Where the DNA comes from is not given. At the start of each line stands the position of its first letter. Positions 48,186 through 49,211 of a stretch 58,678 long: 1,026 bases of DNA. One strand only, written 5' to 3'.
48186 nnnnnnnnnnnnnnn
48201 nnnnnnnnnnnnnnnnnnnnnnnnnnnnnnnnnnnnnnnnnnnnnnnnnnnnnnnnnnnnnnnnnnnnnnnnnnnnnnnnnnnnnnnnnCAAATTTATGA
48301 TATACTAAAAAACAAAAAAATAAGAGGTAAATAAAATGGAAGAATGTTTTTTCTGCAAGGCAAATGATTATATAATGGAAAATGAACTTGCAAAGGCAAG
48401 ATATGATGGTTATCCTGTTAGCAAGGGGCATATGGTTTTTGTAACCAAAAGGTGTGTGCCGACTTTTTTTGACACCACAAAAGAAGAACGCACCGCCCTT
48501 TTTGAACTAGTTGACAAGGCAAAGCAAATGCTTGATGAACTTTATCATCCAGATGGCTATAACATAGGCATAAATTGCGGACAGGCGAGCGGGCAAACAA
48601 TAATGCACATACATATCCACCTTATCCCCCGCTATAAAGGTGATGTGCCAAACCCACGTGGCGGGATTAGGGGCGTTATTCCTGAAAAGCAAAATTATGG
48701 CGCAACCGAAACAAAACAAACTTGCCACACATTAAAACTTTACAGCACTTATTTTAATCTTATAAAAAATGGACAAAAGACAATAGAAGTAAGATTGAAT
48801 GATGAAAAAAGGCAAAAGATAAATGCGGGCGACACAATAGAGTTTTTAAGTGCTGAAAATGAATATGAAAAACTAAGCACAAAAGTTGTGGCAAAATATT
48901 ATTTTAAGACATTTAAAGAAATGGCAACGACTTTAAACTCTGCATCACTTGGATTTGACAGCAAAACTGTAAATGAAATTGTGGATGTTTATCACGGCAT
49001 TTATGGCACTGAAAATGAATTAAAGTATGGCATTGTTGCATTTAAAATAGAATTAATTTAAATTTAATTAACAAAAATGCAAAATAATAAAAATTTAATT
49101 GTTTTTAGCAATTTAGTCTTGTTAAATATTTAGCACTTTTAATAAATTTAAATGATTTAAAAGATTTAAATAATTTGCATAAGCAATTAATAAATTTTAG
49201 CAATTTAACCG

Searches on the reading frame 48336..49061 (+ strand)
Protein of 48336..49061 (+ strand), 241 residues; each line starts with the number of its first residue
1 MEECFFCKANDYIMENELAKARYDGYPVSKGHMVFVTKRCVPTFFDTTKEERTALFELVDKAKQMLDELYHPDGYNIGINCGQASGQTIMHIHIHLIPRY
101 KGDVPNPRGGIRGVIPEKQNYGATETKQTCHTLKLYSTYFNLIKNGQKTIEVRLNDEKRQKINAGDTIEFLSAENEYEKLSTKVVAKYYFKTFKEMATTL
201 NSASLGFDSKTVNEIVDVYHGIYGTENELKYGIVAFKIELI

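Call 20: search_protein_families(library=ncbifam, proteins=[window:48336-49061:+], max_evalue=0.01)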
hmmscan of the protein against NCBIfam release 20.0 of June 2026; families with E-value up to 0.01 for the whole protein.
window:48336-49061:+ (241 aa): 3 families
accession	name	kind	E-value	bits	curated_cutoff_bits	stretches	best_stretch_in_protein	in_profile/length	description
NF052622.1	ATPAdlTfActino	equivalog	4.6e-16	58.8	290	1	21-104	63-147/176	ATP adenylyltransferase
NF045834.1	M_plasma_HinT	exception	1.2e-13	51.8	130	1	11-99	13-101/102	histidine triad protein HinT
NF007965.0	PRK10687.1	equivalog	6.5e-10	39.1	206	1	10-97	17-105/119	purine nucleoside phosphoramidase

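Call 31: find_encoding_contigs(protein=window:48336-49061:+, flank=6000, max_places=10)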
Protein window:48336-49061:+ (241 aa): 8 contigs read that carry it; 2 places shown.
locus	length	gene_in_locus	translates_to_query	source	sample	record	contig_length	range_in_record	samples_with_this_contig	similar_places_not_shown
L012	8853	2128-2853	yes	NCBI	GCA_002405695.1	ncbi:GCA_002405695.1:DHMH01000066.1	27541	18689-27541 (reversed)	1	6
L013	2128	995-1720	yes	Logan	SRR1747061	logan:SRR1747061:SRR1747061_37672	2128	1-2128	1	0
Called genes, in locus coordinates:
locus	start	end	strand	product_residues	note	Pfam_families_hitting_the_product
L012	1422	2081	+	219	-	PF24585:YunG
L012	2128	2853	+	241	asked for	PF01230:HIT, PF11969:DcpS_C, PF04266:ASCH, PF12961:DUF3850 (faint)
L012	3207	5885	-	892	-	PF07517:SecA_DEAD, PF00270:DEAD, PF01043:SecA_PP_bind, PF21090:P-loop_SecA, PF07516:SecA_SW, PF02810:SEC-C (weak)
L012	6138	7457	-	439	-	PF13173:AAA_14, PF13635:DUF4143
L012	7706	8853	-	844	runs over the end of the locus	PF00521:DNA_topoisoIV, PF03989:DNA_gyraseA_C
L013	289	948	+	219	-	PF24585:YunG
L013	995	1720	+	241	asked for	PF01230:HIT, PF11969:DcpS_C, PF04266:ASCH, PF12961:DUF3850 (faint)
